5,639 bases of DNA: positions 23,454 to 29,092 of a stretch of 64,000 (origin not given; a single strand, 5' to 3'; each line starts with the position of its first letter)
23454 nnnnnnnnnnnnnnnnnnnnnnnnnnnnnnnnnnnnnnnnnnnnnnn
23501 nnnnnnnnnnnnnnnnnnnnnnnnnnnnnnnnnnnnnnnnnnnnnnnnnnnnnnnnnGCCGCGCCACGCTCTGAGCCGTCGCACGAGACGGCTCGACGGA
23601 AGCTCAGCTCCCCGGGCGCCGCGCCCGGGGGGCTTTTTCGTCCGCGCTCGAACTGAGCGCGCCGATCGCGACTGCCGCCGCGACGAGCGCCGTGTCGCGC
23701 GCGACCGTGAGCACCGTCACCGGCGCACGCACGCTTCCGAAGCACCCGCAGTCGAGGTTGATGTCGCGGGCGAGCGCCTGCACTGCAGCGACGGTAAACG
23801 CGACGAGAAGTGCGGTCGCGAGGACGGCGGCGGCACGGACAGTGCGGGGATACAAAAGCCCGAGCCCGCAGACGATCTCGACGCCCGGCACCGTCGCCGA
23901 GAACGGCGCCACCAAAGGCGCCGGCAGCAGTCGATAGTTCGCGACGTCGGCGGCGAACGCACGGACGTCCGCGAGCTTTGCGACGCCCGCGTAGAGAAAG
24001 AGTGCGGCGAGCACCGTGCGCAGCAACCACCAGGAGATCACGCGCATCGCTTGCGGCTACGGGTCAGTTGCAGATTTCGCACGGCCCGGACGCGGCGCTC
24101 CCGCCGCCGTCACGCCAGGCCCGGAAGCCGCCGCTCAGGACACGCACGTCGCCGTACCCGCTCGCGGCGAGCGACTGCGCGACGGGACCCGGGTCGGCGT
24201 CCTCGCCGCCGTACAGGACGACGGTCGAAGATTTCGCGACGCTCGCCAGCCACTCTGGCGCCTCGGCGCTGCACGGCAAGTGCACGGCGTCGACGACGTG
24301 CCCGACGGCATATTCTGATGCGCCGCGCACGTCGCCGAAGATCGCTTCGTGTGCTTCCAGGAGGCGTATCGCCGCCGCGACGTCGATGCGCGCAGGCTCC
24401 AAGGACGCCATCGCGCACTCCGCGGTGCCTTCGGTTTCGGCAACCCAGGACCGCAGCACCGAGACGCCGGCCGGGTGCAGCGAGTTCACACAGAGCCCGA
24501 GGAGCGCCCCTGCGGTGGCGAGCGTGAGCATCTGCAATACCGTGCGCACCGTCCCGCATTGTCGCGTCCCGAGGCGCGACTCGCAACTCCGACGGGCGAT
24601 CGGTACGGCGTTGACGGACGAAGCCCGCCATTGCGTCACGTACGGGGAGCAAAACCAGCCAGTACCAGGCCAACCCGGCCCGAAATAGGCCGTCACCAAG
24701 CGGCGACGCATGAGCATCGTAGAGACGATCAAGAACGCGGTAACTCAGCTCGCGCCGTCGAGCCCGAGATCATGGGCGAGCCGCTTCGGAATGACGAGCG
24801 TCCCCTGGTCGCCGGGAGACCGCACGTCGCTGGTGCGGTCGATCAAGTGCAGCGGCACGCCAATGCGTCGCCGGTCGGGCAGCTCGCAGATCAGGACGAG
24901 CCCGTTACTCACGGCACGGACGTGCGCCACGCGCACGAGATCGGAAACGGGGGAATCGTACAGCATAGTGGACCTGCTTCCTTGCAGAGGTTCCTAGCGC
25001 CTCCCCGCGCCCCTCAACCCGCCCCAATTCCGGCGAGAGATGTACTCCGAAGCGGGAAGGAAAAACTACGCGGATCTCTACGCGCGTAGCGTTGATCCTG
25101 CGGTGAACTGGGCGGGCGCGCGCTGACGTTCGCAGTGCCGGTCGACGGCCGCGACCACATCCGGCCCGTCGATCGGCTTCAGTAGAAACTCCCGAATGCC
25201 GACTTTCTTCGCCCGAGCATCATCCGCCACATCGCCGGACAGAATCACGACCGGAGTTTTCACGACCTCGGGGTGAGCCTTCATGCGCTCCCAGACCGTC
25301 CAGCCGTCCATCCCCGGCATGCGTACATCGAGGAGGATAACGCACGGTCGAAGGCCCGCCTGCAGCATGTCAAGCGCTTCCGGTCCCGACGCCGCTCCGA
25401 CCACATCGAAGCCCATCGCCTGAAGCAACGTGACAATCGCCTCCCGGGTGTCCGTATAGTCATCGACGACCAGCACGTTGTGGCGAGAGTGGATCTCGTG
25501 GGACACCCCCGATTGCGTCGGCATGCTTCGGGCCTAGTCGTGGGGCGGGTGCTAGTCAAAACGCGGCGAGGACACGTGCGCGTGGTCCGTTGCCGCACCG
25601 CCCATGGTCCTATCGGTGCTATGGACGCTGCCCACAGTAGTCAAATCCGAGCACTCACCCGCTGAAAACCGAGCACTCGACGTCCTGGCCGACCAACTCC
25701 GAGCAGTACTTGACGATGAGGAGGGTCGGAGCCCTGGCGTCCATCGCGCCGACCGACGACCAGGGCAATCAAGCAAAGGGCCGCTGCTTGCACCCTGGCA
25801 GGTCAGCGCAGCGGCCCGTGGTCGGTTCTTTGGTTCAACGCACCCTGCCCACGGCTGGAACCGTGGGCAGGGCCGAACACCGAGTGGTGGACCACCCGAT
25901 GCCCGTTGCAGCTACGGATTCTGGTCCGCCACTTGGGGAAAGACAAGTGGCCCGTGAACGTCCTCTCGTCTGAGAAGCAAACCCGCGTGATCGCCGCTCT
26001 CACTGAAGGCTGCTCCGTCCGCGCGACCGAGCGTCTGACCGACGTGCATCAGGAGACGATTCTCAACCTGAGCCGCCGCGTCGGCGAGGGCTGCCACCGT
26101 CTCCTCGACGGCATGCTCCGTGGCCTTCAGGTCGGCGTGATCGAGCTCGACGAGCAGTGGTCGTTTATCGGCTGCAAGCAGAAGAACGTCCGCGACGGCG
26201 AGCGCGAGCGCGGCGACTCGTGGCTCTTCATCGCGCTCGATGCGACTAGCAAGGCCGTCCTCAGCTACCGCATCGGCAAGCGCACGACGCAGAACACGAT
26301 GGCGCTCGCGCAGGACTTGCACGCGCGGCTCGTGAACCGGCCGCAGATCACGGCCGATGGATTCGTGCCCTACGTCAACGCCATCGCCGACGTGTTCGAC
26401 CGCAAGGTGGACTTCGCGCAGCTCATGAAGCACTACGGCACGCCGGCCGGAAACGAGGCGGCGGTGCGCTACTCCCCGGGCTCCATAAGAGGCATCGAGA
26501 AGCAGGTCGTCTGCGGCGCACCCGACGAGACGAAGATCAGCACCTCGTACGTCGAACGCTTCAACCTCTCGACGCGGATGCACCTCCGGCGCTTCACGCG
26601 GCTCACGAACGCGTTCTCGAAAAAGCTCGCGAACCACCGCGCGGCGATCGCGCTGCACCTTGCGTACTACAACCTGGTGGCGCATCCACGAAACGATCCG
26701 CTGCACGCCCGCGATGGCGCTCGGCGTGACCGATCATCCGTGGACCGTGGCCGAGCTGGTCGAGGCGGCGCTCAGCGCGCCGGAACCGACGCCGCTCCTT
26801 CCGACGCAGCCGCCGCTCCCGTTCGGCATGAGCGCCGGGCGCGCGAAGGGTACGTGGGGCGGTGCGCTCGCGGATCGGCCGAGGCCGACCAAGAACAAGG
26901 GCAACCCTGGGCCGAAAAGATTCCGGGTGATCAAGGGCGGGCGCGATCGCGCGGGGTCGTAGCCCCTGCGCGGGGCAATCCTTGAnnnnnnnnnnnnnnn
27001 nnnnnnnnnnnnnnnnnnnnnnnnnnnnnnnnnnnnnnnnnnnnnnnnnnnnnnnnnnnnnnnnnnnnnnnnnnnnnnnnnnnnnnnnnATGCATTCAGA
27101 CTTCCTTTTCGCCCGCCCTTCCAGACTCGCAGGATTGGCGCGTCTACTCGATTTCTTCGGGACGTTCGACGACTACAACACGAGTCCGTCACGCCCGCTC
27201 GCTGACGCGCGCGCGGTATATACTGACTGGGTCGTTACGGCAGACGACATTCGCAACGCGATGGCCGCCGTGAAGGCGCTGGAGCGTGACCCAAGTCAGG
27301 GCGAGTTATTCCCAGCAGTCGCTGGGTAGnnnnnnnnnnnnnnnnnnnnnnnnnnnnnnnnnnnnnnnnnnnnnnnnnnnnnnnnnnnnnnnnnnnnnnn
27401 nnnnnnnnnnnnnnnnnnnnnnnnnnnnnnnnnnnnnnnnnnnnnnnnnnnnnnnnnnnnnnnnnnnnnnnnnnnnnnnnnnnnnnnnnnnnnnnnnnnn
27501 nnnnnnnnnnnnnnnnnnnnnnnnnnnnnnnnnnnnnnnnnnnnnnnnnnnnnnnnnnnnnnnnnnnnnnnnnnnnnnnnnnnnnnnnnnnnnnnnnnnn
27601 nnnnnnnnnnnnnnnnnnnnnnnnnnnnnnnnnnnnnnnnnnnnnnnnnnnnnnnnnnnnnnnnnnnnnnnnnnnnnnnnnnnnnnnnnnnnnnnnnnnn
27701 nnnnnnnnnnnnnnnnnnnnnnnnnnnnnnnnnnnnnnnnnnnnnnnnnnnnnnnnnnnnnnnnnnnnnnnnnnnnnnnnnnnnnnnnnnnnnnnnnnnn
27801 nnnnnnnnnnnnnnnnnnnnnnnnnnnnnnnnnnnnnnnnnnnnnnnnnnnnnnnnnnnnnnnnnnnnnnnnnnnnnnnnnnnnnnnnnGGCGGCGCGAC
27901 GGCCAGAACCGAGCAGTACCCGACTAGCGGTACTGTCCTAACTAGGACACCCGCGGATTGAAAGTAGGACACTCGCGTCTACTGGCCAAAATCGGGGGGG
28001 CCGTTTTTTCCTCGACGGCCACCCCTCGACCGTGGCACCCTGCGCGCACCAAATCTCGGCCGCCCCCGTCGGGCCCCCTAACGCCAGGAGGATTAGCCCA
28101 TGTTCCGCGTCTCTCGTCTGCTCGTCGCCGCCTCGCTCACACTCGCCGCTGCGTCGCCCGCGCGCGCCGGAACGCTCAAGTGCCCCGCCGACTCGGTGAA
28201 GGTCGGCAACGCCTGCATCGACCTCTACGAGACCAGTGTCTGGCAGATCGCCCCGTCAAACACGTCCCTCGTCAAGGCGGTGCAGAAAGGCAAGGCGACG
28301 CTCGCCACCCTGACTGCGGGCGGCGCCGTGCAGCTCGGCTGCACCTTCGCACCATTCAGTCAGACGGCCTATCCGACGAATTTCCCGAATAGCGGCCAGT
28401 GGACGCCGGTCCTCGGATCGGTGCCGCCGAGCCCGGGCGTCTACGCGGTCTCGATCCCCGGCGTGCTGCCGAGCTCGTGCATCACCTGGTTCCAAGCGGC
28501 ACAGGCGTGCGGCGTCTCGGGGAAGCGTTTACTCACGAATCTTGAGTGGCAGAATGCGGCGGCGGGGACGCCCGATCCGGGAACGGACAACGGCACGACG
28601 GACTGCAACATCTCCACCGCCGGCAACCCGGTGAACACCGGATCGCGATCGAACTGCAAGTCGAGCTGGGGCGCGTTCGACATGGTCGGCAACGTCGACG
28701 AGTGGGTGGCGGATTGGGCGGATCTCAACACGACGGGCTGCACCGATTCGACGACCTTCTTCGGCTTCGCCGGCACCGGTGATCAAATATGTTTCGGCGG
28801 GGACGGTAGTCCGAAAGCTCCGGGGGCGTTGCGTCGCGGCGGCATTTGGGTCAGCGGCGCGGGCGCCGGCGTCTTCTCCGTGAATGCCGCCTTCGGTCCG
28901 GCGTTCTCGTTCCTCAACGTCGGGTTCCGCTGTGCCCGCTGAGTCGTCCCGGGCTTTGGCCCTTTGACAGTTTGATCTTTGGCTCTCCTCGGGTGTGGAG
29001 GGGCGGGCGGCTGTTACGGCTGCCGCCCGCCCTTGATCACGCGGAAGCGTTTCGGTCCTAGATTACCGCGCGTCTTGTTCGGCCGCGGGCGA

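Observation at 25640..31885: About 6.2 kb accessory island between a CheY-like regulator gene and ffh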

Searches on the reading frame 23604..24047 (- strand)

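Call 50: search_protein_families(library=ncbifam, proteins=[window:23604-24047:-], max_evalue=0.01)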
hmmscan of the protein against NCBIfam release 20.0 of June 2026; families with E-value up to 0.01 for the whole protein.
window:23604-24047:- (147 aa): 2 families
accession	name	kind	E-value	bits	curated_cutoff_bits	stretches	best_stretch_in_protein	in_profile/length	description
NF045576.1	BT_3928_fam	equivalog_domain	1.8e-11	43.7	250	1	7-129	3-130/358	BT_3928 family protein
NF038017.1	ABC_perm1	subfamily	0.0034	17.4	100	1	62-128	66-136/184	ABC transporter permease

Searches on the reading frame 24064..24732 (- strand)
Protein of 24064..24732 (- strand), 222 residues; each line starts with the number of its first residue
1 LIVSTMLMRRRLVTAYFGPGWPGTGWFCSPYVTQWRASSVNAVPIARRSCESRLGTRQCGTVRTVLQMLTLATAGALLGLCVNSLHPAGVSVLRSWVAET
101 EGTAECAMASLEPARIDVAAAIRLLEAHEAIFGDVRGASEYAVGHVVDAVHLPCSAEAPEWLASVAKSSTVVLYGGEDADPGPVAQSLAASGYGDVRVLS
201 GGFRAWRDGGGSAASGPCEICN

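Call 50: search_protein_families(library=ncbifam, proteins=[window:24064-24732:-], max_evalue=0.01)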
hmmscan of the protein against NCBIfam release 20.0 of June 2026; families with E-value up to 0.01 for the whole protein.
window:24064-24732:- (222 aa): 4 families
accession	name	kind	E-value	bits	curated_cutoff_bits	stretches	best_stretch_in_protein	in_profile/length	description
NF001195.0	PRK00162.1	equivalog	5.2e-09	36.4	102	1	115-208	6-98/108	thiosulfate sulfurtransferase GlpE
NF006444.0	PRK08762.1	equivalog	3e-08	32.7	449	1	115-210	16-111/387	molybdopterin-synthase adenylyltransferase MoeB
NF041203.1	rhodanese_LYCAU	equivalog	3.1e-07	30.1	115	1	109-208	16-118/126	rhodanese-related (seleno)protein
NF045521.1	rhoda_near_glyco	subfamily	5e-07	29.6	145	1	126-210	27-112/144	rhodanese homology domain-containing protein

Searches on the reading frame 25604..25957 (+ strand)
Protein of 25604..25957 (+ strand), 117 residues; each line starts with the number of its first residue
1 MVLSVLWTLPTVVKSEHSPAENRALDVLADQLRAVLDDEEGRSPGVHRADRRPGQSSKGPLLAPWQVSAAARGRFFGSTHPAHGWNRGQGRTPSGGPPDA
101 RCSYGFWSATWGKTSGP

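Call 3: search_protein_families(library=pfam, proteins=[window:25604-25957:+], max_evalue=0.1)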
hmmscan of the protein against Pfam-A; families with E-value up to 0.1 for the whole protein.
window:25604-25957:+ (117 aa): 0 families

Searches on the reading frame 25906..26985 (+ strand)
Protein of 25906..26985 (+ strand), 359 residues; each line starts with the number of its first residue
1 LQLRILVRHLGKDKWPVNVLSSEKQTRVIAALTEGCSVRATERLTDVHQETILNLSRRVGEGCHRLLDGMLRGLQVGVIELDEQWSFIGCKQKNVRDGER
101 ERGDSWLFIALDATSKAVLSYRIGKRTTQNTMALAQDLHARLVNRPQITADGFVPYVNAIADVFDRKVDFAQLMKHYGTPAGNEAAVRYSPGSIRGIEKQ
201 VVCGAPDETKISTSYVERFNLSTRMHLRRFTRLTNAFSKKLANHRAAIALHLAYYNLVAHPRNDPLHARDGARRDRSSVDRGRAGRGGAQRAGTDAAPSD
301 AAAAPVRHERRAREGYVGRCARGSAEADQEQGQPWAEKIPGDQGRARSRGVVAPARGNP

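Call 3: search_protein_families(library=pfam, proteins=[window:25906-26985:+], max_evalue=0.1)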
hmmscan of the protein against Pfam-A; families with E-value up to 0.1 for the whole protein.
window:25906-26985:+ (359 aa): 2 families
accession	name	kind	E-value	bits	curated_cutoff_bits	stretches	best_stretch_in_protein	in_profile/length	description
PF03400.19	DDE_Tnp_IS1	-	4.5e-12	46.9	24.1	2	79-135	5-51/131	IS1 transposase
PF00665.32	rve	-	0.0046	17.6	32.6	1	102-179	21-92/102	Integrase core domain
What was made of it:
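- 25906..26985 (+): E1 transposase pseudogene (IS1a). A one-base insertion near 26676 shifts the frame; the true C-terminus continues in the 26660-26962 frame. Pfam PF03400 at 46.9 bits (call 3).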

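Call 50: search_protein_families(library=ncbifam, proteins=[window:25906-26985:+], max_evalue=0.01)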
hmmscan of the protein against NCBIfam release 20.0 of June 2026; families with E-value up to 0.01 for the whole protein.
window:25906-26985:+ (359 aa): 2 families
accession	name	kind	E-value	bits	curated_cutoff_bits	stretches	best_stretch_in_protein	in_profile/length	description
NF033558.1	transpos_IS1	equivalog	7.2e-21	75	100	1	19-162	39-169/199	IS1 family transposase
NF033547.1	transpos_IS1595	equivalog_domain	0.0021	18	75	1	23-116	7-107/215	IS1595 family transposase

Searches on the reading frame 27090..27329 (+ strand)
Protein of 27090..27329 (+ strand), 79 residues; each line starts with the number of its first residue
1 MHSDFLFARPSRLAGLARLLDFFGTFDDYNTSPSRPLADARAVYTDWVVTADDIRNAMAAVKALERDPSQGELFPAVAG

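Call 3: search_protein_families(library=pfam, proteins=[window:27090-27329:+], max_evalue=0.1)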
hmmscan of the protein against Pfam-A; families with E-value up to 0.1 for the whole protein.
window:27090-27329:+ (79 aa): 0 families

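Call 50: search_protein_families(library=ncbifam, proteins=[window:27090-27329:+], max_evalue=0.01)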
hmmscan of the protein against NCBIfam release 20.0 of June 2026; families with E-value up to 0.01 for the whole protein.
window:27090-27329:+ (79 aa): 0 families

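Call 77: search_protein_families(library=padloc, proteins=[window:27090-27329:+], max_evalue=0.01)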
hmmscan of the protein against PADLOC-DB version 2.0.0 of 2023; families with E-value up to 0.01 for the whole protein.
window:27090-27329:+ (79 aa): 0 families

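Call 78: search_protein_families(library=phrogs, proteins=[window:27090-27329:+], max_evalue=0.01)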
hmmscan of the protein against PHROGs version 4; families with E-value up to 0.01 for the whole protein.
window:27090-27329:+ (79 aa): 0 families

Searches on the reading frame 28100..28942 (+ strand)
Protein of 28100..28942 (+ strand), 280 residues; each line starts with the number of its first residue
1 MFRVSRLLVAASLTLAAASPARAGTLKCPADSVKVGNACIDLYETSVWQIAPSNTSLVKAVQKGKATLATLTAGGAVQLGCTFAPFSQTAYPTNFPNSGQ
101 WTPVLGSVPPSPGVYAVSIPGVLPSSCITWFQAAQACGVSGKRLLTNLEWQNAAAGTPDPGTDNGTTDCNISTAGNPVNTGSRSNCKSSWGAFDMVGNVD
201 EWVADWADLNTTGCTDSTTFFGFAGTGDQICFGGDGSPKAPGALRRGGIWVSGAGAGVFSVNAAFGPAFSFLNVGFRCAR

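Call 3: search_protein_families(library=pfam, proteins=[window:28100-28942:+], max_evalue=0.1)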
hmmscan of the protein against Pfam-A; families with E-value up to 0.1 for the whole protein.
window:28100-28942:+ (280 aa): 1 family
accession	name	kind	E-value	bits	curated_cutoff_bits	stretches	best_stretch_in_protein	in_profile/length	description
PF03781.23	FGE-sulfatase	-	2e-12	47.8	23.3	1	122-280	90-255/255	Sulfatase-modifying factor enzyme 1-like domain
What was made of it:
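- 28100..28942 (+): E2 cargo: a 280-aa FGE/SUMF1-domain protein, probably secreted. PF03781 at 2e-12 over residues 122-280 (call 3).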

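Call 50: search_protein_families(library=ncbifam, proteins=[window:28100-28942:+], max_evalue=0.01)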
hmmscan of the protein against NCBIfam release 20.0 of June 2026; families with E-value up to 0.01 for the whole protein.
window:28100-28942:+ (280 aa): 2 families
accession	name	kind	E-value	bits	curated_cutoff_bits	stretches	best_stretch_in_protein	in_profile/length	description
TIGR02171.1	Fb_sc_TIGR02171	subfamily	0.0049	14.9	544.35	1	136-215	153-227/912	TIGR02171 family lipoprotein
TIGR03440.2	egtB_TIGR03440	equivalog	0.0077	15.4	360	0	126-204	277-349/413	ergothioneine biosynthesis protein EgtB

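Call 77: search_protein_families(library=padloc, proteins=[window:28100-28942:+], max_evalue=0.01)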
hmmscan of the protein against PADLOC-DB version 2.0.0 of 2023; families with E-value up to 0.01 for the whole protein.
window:28100-28942:+ (280 aa): 0 families

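Call 78: search_protein_families(library=phrogs, proteins=[window:28100-28942:+], max_evalue=0.01)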
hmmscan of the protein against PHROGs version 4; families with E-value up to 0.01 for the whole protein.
window:28100-28942:+ (280 aa): 3 families
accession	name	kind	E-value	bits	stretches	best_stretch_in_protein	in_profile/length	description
phrog_11262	-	tail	4.7e-12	46.7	1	121-279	248-386/393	tail protein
phrog_2889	-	unknown function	1.2e-07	31.9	1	244-279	377-412/418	-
phrog_18508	-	other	0.0036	17.6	0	168-223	165-217/266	kinase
